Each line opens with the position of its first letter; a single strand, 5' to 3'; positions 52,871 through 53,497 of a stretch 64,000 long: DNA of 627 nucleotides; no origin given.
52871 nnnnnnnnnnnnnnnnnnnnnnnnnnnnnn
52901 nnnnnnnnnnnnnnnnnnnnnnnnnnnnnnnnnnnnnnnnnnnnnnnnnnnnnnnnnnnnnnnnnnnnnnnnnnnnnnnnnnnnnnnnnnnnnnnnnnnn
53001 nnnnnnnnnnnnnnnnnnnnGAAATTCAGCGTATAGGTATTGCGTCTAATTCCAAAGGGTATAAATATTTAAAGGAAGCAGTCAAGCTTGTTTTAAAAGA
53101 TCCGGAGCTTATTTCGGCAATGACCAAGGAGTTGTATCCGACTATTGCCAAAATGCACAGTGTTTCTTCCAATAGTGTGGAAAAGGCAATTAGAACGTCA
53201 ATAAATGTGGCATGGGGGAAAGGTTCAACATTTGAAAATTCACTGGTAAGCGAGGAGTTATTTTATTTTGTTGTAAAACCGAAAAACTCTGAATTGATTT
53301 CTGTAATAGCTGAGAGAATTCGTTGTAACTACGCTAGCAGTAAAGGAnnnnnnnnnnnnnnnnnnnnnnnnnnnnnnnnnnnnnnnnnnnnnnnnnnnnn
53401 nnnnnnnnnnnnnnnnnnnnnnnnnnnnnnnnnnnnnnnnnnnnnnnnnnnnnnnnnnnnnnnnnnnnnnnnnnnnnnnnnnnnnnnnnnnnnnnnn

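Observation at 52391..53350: Two-gene operon of output-domain-only regulators: a LytTR-only protein plus a receiver-less Spo0A effector-domain protein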

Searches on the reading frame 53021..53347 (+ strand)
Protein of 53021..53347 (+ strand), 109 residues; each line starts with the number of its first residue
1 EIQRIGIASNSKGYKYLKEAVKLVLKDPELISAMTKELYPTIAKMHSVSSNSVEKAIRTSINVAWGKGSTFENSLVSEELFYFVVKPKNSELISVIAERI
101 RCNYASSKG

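Call 38: find_related_loci(query=A4, collection=metagenome_contigs, flank=6000)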
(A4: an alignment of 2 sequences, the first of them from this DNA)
Query A4 (109 aa) in metagenome_contigs; peptide patterns used: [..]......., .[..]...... (x = any residue, [..] = any of these).
213 stretches matched a pattern, but none encodes a relative of the query by tblastn (E <= 1e-3).
